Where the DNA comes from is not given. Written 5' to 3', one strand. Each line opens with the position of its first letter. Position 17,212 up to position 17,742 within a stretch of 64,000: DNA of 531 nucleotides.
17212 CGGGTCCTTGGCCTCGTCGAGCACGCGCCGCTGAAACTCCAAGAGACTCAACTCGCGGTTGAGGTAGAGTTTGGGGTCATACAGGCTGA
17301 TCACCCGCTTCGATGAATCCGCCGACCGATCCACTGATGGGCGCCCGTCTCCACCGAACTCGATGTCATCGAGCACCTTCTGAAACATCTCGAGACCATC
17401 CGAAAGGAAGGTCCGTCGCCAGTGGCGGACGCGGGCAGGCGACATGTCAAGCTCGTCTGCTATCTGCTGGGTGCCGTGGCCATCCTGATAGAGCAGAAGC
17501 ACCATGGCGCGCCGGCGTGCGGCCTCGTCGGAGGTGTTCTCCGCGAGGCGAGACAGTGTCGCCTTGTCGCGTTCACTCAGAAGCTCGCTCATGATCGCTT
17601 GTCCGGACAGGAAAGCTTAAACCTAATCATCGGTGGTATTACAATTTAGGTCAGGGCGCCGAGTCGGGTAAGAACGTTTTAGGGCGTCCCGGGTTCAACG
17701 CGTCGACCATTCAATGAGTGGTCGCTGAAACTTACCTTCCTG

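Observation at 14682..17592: PPK1 carries an N-terminal HTH module, and a stand-alone paralog of that module with a polybasic tail lies immediately downstream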

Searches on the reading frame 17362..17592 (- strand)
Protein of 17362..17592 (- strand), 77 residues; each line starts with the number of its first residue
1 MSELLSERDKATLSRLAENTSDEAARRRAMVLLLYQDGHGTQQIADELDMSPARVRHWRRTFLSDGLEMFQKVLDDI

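Call 30: find_related_loci(query=A4, collection=genome_contigs, flank=6000)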
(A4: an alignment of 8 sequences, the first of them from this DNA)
Query A4 (77 aa) in genome_contigs; peptide patterns used: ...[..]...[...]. (x = any residue, [..] = any of these).
54 stretches matched a pattern; 7 encode a relative of the query (tblastn E <= 1e-3); 7 distinct loci.
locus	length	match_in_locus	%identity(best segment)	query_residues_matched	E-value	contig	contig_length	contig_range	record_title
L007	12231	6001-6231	65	1-77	7e-33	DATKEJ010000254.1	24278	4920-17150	MAG TPA_asm: Rhodothermales bacterium isolate SMAG_U14496 k141_1187880, whole genome shotgun sequence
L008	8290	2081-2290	50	1-70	2e-18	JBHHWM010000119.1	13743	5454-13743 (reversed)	MAG: Rhodothermales bacterium isolate S.2_sp2_bin.19 NODE_612_length_13743_cov_11.179354, whole genome shotgun sequence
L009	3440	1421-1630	40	1-70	4e-13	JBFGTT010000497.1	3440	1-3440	MAG: Rhodothermales bacterium isolate Mix_sand05.2021.03.G.12 k141_3302467_length_3440_cov_10.0670, whole genome shotgun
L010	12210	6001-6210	49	1-70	2e-11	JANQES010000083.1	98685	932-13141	MAG: Rhodothermales bacterium isolate PL23a_bin.4 k99_4347700, whole genome shotgun sequence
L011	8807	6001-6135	47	27-71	2e-10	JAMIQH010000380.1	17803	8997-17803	MAG: Bacteroidota bacterium isolate RA_AS_metabat.63 k201_119163, whole genome shotgun sequence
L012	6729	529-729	36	5-71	2e-9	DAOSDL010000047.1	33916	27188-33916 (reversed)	MAG TPA_asm: Bacteroidota bacterium isolate AMR_MDS_1832 NODE_649_length_33916_cov_10.807005, whole genome shotgun seque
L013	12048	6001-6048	69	52-67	1e-4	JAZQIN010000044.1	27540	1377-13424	MAG: Faecousia sp. isolate T1900044623_TS20190089.MAGScoT_cleanbin_000054 SGB_918_k141_67590, whole genome shotgun seque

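Call 33: search_protein_families(library=pfam, proteins=[L011:5581-7203:+, L012:172-1800:+], max_evalue=0.001)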
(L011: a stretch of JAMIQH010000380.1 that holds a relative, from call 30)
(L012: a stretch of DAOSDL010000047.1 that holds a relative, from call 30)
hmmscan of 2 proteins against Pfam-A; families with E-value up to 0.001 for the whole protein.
L011:5581-7203:+ (540 aa): 4 families
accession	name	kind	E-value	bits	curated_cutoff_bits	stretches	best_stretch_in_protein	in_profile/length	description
PF05235.19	CHAD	-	1.5e-43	149.8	25.6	1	242-472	3-225/228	CHAD domain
PF13384.12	HTH_23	-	5e-10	39.3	24.6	1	137-182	3-47/50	Homeodomain-like domain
PF13518.12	HTH_28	-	2.4e-09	37.5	25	1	143-187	3-48/52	Helix-turn-helix domain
PF13551.12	HTH_29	-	1.5e-05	25.4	28.1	1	143-187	2-48/64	Winged helix-turn helix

L012:172-1800:+ (542 aa): 4 families
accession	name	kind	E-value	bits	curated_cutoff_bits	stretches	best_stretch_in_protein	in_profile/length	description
PF05235.19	CHAD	-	1.6e-44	153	25.6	1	243-473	3-225/228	CHAD domain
PF13384.12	HTH_23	-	1.1e-09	38.3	24.6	1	143-182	7-46/50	Homeodomain-like domain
PF13518.12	HTH_28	-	1.7e-06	28.4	25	1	144-190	3-49/52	Helix-turn-helix domain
PF13551.12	HTH_29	-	3.2e-05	24.4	28.1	0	144-191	2-52/64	Winged helix-turn helix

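Call 37: search_protein_representatives(alignment_id=A3)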
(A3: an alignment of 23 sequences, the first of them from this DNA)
Query: 23 sequences, 77 profile positions. Proteins with E-value up to 0.001 (for the whole library): 4574; up to 1e-10: 284; up to 1e-30: 13. The best 150 are listed.
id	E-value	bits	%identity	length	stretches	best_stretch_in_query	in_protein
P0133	6.8e-79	275.4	-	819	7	2-72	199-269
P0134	1.2e-59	213.8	-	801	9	21-67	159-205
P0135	4.3e-46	170.4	-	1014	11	9-72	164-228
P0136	9.9e-44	162.8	-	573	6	4-72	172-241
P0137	2.1e-33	129.7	-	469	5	5-72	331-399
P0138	2.1e-33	129.7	-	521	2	3-75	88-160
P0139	3.3e-32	125.9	-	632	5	29-68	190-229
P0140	5.9e-32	125.0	-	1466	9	26-71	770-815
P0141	2.2e-31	123.2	-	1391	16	42-65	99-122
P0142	2.3e-31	123.2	-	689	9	12-55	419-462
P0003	3.3e-31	122.6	-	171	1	1-76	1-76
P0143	5.9e-31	121.8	-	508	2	3-72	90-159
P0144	7.7e-31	121.5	-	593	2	6-74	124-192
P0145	1.1e-30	121.0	-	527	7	5-68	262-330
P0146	4.9e-30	118.9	-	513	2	10-72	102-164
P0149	2.3e-29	116.7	-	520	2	5-72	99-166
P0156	1.5e-27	110.9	-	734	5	5-71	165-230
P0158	5.4e-26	106.0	-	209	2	1-73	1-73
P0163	1.9e-24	101.0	-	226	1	1-71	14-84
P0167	1.5e-22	94.9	-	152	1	1-71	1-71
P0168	2.9e-22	94.0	-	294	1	1-74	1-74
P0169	3.0e-22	93.9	-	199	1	4-73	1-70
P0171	1.1e-21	92.2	-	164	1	1-74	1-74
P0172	1.3e-21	91.9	-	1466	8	7-67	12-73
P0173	1.9e-21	91.4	-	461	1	3-72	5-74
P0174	2.3e-21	91.1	-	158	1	1-73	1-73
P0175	3.0e-21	90.7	-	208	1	1-73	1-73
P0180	5.2e-21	90.0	-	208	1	1-73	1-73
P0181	1.1e-20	88.9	-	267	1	1-75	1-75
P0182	1.7e-20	88.3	-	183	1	1-74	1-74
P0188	5.5e-20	86.7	-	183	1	1-72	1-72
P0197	2.1e-19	84.8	-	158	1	1-72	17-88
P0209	6.7e-19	83.2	-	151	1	1-75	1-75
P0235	9.3e-17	76.4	-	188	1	6-70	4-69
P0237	1.0e-16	76.2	-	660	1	1-74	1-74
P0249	2.9e-16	74.8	-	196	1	1-72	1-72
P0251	3.2e-16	74.6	-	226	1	1-75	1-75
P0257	8.1e-16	73.3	-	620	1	5-73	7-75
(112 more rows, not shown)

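Call 40: search_protein_families(library=pfam, proteins=[P0133, P0134, P0136, P0140, P0172, P0237, P0257, P0168, P0181, P0156], max_evalue=0.0001)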
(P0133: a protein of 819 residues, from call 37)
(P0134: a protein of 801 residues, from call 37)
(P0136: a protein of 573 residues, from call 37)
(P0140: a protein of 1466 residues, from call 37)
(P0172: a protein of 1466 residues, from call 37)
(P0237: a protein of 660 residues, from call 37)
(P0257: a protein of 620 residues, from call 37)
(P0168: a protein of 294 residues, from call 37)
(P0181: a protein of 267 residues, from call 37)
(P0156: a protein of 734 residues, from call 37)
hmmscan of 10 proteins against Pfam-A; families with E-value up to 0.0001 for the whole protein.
P0133 (819 aa): 7 families
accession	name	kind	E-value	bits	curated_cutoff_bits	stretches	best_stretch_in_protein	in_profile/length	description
PF13384.12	HTH_23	-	1.9e-50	167.9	24.6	3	121-165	3-47/50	Homeodomain-like domain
PF13551.12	HTH_29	-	2e-36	124.3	28.1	2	416-457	1-43/64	Winged helix-turn helix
PF13518.12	HTH_28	-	1.4e-30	105.5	25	2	224-264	1-41/52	Helix-turn-helix domain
PF01527.26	HTH_Tnp_1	-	2.6e-19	69.7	24.1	0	17-74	3-58/75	Transposase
PF06056.18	Terminase_5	-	3.2e-10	40.2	20.3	0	426-458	13-45/58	Putative ATPase subunit of terminase (gpP-like)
PF08281.18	Sigma70_r4_2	-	5.8e-10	39.1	25.7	0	222-253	13-44/54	Sigma-70, region 4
PF13011.12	LZ_Tnp_IS481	-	9.5e-05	23.1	22.2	0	514-560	8-57/85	leucine-zipper of insertion element IS481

P0134 (801 aa): 9 families
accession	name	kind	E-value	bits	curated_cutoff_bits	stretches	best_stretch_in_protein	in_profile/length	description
PF13384.12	HTH_23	-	3.6e-67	221.1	24.6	9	646-694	2-50/50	Homeodomain-like domain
PF13551.12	HTH_29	-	5.6e-59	196.6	28.1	3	166-224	1-63/64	Winged helix-turn helix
PF13518.12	HTH_28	-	2.6e-44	149.4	25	2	731-777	2-48/52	Helix-turn-helix domain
PF13565.12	HTH_32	-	9.9e-22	77.7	33.7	0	519-577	1-54/73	Homeodomain-like domain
PF08281.18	Sigma70_r4_2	-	4.2e-17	62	25.7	0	648-678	11-43/54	Sigma-70, region 4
PF06056.18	Terminase_5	-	5.7e-17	61.8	20.3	0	651-693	3-45/58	Putative ATPase subunit of terminase (gpP-like)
PF01527.26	HTH_Tnp_1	-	3.9e-16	59.5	24.1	0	649-694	10-57/75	Transposase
PF00196.25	GerE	-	4.8e-13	49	23.5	0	165-198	6-39/57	Bacterial regulatory proteins, luxR family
PF19610.4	DUF6115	-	2.2e-08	35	27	0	565-603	91-129/134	Family of unknown function (DUF6115)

P0136 (573 aa): 13 families
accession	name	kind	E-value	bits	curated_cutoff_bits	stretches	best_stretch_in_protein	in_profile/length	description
PF13384.12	HTH_23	-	1.8e-57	190.2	24.6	5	278-318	8-48/50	Homeodomain-like domain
PF13551.12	HTH_29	-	2.2e-50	169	28.1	5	278-334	2-59/64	Winged helix-turn helix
PF13565.12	HTH_32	-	1.3e-39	135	33.7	3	463-528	1-68/73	Homeodomain-like domain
PF13518.12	HTH_28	-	2.3e-35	120.8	25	3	278-318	3-43/52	Helix-turn-helix domain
PF08281.18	Sigma70_r4_2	-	6.5e-14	51.8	25.7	0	280-314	19-53/54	Sigma-70, region 4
PF06056.18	Terminase_5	-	5.3e-11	42.7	20.3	0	452-479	18-45/58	Putative ATPase subunit of terminase (gpP-like)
PF01527.26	HTH_Tnp_1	-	1.6e-10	41.5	24.1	0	285-326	21-58/75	Transposase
PF00196.25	GerE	-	2.1e-09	37.3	23.5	0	280-311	10-41/57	Bacterial regulatory proteins, luxR family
PF13542.12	HTH_Tnp_ISL3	-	2.7e-08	33.6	27.4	0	278-311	18-50/51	Helix-turn-helix domain of transposase family ISL3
PF18024.7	HTH_50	-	6.5e-07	29.4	27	0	289-311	25-47/50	Helix-turn-helix domain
PF13412.12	HTH_24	-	7e-06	26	21.9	0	208-236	18-46/48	Winged helix-turn-helix DNA-binding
PF12728.13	HTH_17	-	1.7e-05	25.4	27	0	292-310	6-24/51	Helix-turn-helix domain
PF15943.11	YdaS_toxin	-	6.4e-05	23.1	30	0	289-308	10-29/65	Bacterial toxin YdaS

P0140 (1466 aa): 15 families
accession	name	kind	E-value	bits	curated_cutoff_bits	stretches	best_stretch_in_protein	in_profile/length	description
PF13551.12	HTH_29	-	1.8e-37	127.6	28.1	1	773-828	2-61/64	Winged helix-turn helix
PF13384.12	HTH_23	-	1.3e-29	101.7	24.6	0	855-897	4-46/50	Homeodomain-like domain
PF13412.12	HTH_24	-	1.1e-17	63.8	21.9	0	44-87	5-47/48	Winged helix-turn-helix DNA-binding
PF13518.12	HTH_28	-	5.2e-17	62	25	0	944-993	1-50/52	Helix-turn-helix domain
PF01978.25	TrmB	-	3.4e-14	52.9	25.6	0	1402-1437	21-56/68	Sugar-specific transcriptional regulator TrmB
PF09339.16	HTH_IclR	-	8.9e-11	41.8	22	0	957-985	20-48/52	IclR helix-turn-helix domain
PF12802.13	MarR_2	-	5.6e-10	39.7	27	0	43-89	6-52/61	MarR family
PF13565.12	HTH_32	-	6.7e-10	39.8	33.7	0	614-664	1-42/73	Homeodomain-like domain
PF24409.1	wHTH-PRTase_assc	-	1.7e-07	31.6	27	0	1395-1453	3-60/83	wHTH-PRTase associated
PF13499.12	EF-hand_7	-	1.6e-06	28.8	30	0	661-702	3-32/67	EF-hand domain pair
PF22451.2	NirdL-like_HTH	-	2.2e-06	27.6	27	0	1408-1432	21-45/47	Siroheme decarboxylase NirDL-like HTH domain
PF08461.16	HTH_12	-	5.7e-06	26.6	21.4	0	46-104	2-62/66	Ribonuclease R winged-helix domain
PF01325.25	Fe_dep_repress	-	1.2e-05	25.9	26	0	51-93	17-58/60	Iron dependent repressor, N-terminal DNA binding domain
PF13404.12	HTH_AsnC-type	-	3.3e-05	24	27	0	870-890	19-39/42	AsnC-type helix-turn-helix domain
PF17833.7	pre-PUA_NIP7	-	4.8e-05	24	23.1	0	822-868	1-48/80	NIP7/UPF0113, pre-PUA domain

P0172 (1466 aa): 25 families
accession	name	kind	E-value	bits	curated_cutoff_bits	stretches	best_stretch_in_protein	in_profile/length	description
PF13518.12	HTH_28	-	1.7e-55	185.2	25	0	433-475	2-44/52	Helix-turn-helix domain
PF13384.12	HTH_23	-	1.4e-49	165.1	24.6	0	569-614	4-49/50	Homeodomain-like domain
PF13565.12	HTH_32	-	3.3e-37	127.3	33.7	0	460-528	2-73/73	Homeodomain-like domain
PF13551.12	HTH_29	-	1.6e-32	111.8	28.1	0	849-900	1-53/64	Winged helix-turn helix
PF08279.18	HTH_11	-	8.2e-13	48.5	25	0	508-529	16-37/55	HTH domain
PF06627.17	DUF1153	-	9.2e-12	45.4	23.5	0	434-476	36-79/87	Protein of unknown function (DUF1153)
PF08281.18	Sigma70_r4_2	-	5.2e-11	42.5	25.7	0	513-528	32-47/54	Sigma-70, region 4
PF13412.12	HTH_24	-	5.7e-10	39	21.9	0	232-247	23-38/48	Winged helix-turn-helix DNA-binding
PF02954.25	HTH_8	-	6e-10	39.1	22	0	227-246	19-38/42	Bacterial regulatory protein, Fis family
PF12802.13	MarR_2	-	1.7e-09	38.2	27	0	925-945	22-42/61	MarR family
PF01381.28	HTH_3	-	5.1e-09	36.5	23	0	227-249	10-32/55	Helix-turn-helix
PF13542.12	HTH_Tnp_ISL3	-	7.2e-09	35.4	27.4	0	231-249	31-49/51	Helix-turn-helix domain of transposase family ISL3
PF09339.16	HTH_IclR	-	2e-07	31.1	22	0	504-528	15-39/52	IclR helix-turn-helix domain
PF04967.18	HTH_10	-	3.2e-07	30.5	23.1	0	224-250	21-47/53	HTH DNA binding domain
PF04545.22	Sigma70_r4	-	1.8e-06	27.8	24.1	0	226-245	20-39/50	Sigma-70, region 4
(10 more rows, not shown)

P0237 (660 aa): 3 families
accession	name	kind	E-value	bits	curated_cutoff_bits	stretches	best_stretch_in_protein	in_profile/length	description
PF05235.19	CHAD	-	8.6e-54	183.4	25.6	1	363-595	3-228/228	CHAD domain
PF13518.12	HTH_28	-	3.4e-06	27.5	25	1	27-66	1-40/52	Helix-turn-helix domain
PF13384.12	HTH_23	-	4.4e-06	26.8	24.6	1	23-63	2-42/50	Homeodomain-like domain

P0257 (620 aa): 2 families
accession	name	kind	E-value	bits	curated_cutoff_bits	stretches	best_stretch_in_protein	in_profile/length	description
PF05235.19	CHAD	-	4.9e-54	184.1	25.6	1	323-554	3-227/228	CHAD domain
PF13384.12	HTH_23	-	1.6e-05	25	24.6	1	25-68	2-45/50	Homeodomain-like domain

P0168 (294 aa): 4 families
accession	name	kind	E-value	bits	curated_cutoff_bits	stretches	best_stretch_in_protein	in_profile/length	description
PF13384.12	HTH_23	-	1e-09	38.3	24.6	1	23-68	2-47/50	Homeodomain-like domain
PF13518.12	HTH_28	-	5e-08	33.3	25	1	27-68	1-42/52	Helix-turn-helix domain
PF13551.12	HTH_29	-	2.2e-06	28.1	28.1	0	28-66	1-40/64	Winged helix-turn helix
PF08281.18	Sigma70_r4_2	-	9.9e-05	22.4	25.7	0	26-60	14-48/54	Sigma-70, region 4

P0181 (267 aa): 2 families
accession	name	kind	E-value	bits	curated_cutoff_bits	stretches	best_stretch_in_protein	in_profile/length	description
PF13384.12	HTH_23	-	9.2e-08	32.1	24.6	1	23-66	2-45/50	Homeodomain-like domain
PF13518.12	HTH_28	-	7.2e-05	23.2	25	0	27-66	1-40/52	Helix-turn-helix domain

P0156 (734 aa): 15 families
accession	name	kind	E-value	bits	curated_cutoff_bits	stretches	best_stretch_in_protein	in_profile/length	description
PF13384.12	HTH_23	-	1.4e-33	114.3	24.6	3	183-227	3-47/50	Homeodomain-like domain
PF13518.12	HTH_28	-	5.1e-31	106.9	25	2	264-314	2-51/52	Helix-turn-helix domain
PF13551.12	HTH_29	-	1.1e-29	102.8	28.1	2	264-316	1-54/64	Winged helix-turn helix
PF01527.26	HTH_Tnp_1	-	4.8e-13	49.6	24.1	0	39-70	21-50/75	Transposase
PF13565.12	HTH_32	-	4.8e-12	46.7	33.7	0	290-316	1-28/73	Homeodomain-like domain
PF06056.18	Terminase_5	-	1.7e-10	41.1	20.3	0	187-225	3-41/58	Putative ATPase subunit of terminase (gpP-like)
PF02796.21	HTH_7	-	6.3e-10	39.5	23.8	0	391-423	11-43/45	Helix-turn-helix domain of resolvase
PF08281.18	Sigma70_r4_2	-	2.1e-09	37.3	25.7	0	184-217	11-46/54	Sigma-70, region 4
PF13412.12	HTH_24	-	5.8e-09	35.8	21.9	0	403-425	19-41/48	Winged helix-turn-helix DNA-binding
PF01381.28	HTH_3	-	2e-08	34.5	23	0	44-61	12-29/55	Helix-turn-helix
PF09339.16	HTH_IclR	-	3.5e-07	30.3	22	0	269-292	12-36/52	IclR helix-turn-helix domain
PF13443.12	HTH_26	-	4.4e-06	27.3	22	0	36-65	5-34/63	Cro/C1-type HTH DNA-binding domain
PF12840.13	HTH_20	-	4.5e-06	27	27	0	396-424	12-41/51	Helix-turn-helix domain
PF04218.19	CENP-B_N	-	2.9e-05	24.1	21.2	0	194-217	19-42/53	CENP-B N-terminal DNA-binding domain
PF05269.17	Phage_CII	-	9.4e-05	23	21.3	0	25-66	6-48/91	Bacteriophage CII protein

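Call 47: list_cluster_members(proteins=[P0138, P0149, P0173, P0237, P0167, P0171, P0182, P0180, P0197, P0133])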
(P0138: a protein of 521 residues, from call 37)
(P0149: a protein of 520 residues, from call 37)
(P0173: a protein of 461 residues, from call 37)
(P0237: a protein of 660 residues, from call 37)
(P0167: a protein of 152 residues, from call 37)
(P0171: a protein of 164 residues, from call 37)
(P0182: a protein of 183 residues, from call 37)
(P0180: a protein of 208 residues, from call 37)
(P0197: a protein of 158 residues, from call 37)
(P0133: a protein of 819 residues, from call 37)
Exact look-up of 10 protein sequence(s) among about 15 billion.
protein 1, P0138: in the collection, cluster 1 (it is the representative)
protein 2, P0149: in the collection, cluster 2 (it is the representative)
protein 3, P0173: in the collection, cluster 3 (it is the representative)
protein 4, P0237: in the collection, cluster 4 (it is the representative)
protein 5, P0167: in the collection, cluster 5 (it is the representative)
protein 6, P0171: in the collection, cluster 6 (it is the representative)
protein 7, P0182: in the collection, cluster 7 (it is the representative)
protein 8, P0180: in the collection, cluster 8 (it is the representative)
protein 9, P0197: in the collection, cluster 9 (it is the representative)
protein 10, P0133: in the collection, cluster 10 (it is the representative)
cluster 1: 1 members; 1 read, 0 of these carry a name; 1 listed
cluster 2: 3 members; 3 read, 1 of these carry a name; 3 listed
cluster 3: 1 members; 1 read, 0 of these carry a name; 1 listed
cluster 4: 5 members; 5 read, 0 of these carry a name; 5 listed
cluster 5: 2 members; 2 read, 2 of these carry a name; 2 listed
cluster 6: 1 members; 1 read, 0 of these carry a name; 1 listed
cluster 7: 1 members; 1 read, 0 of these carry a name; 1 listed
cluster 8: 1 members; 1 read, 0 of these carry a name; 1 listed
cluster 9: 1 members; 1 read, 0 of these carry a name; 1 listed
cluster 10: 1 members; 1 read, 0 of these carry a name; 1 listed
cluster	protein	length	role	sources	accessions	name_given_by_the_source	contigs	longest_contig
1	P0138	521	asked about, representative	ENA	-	-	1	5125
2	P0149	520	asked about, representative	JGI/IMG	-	-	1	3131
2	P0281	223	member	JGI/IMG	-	CHAD domain-containing protein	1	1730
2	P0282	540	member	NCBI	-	-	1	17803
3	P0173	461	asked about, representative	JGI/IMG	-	-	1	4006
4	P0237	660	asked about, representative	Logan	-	-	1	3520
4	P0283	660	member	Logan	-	-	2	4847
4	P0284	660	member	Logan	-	-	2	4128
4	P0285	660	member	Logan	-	-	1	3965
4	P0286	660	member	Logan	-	-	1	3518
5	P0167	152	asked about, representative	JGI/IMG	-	transposase-like protein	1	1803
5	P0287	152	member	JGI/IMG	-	transposase-like protein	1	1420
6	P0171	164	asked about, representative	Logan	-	-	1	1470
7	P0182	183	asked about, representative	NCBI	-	-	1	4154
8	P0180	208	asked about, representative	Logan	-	-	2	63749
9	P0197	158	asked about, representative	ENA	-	-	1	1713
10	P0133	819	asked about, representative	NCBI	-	-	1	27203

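Call 48: predict_structure(alignment_id=A3)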
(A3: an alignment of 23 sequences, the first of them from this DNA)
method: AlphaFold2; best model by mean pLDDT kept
length: 77 residues; sequences in the alignment: 23
mean_pLDDT: 89.4   pTM: 0.77
mean pLDDT of the five models: 89.4, 87.6, 85.8, 85.0, 84.4
residues with pLDDT >= 90: 51; 70-90: 24; 50-70: 1; < 50: 1
segments of 3 or more residues with pLDDT < 50: none
pLDDT, mean of each block of 10 residues (from residue 1): 79 91 91 93 95 94 89 81
secondary structure, 60 per line:
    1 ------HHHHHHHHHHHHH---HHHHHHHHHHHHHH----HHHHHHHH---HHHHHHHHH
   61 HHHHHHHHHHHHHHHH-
elements in order: H7-19 H23-36 H41-48 H52-76

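Call 50: search_solved_structures(query=A3, max_evalue=1, show_alignments=2)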
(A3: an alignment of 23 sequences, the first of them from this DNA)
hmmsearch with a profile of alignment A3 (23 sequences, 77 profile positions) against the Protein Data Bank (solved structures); distinct sequences matched with E-value up to 1: 24.
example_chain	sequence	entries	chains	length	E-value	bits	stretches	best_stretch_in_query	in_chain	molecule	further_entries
8vd6_A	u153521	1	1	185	9e-11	44.3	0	19-55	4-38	CAP REPEAT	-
4lfu_A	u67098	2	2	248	0.051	16.3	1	24-64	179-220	Regulatory protein SdiA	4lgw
4y13_A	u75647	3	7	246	0.054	16.2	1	24-64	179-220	Transcriptional regulator of ftsQAZ gene cluster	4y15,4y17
5yi0_B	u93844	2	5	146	0.083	15.6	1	9-56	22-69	Zinc transport transcriptional regulator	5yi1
3hug_A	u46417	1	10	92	0.14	14.8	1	16-56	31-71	RNA polymerase sigma factor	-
2krf_A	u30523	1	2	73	0.15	14.8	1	16-57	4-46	Transcriptional regulatory protein comA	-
4ldz_A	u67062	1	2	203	0.16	14.7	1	23-56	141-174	Transcriptional regulatory protein DesR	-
2htj_A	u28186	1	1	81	0.2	14.3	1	33-67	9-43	P fimbrial regulatory protein KS71A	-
3ulq_B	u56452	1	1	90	0.22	14.2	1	16-57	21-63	Transcriptional regulatory protein ComA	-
1sfx_A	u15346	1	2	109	0.23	14.2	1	28-56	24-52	Conserved hypothetical protein AF2008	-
4wsz_A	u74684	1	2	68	0.31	13.8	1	25-51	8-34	Response regulator receiver domain protein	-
4wt0_B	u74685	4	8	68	0.31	13.7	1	25-51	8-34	Response regulator receiver domain protein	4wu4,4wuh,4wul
5hev_A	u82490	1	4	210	0.34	13.6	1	22-50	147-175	Response regulator protein VraR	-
6dv9_F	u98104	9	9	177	0.45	13.2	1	16-56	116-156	ECF RNA polymerase sigma factor SigL | RNA polymerase sigma factor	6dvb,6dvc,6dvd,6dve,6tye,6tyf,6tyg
9lyv_A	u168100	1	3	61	0.51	13.1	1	42-59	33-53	Paired mesoderm homeobox protein 2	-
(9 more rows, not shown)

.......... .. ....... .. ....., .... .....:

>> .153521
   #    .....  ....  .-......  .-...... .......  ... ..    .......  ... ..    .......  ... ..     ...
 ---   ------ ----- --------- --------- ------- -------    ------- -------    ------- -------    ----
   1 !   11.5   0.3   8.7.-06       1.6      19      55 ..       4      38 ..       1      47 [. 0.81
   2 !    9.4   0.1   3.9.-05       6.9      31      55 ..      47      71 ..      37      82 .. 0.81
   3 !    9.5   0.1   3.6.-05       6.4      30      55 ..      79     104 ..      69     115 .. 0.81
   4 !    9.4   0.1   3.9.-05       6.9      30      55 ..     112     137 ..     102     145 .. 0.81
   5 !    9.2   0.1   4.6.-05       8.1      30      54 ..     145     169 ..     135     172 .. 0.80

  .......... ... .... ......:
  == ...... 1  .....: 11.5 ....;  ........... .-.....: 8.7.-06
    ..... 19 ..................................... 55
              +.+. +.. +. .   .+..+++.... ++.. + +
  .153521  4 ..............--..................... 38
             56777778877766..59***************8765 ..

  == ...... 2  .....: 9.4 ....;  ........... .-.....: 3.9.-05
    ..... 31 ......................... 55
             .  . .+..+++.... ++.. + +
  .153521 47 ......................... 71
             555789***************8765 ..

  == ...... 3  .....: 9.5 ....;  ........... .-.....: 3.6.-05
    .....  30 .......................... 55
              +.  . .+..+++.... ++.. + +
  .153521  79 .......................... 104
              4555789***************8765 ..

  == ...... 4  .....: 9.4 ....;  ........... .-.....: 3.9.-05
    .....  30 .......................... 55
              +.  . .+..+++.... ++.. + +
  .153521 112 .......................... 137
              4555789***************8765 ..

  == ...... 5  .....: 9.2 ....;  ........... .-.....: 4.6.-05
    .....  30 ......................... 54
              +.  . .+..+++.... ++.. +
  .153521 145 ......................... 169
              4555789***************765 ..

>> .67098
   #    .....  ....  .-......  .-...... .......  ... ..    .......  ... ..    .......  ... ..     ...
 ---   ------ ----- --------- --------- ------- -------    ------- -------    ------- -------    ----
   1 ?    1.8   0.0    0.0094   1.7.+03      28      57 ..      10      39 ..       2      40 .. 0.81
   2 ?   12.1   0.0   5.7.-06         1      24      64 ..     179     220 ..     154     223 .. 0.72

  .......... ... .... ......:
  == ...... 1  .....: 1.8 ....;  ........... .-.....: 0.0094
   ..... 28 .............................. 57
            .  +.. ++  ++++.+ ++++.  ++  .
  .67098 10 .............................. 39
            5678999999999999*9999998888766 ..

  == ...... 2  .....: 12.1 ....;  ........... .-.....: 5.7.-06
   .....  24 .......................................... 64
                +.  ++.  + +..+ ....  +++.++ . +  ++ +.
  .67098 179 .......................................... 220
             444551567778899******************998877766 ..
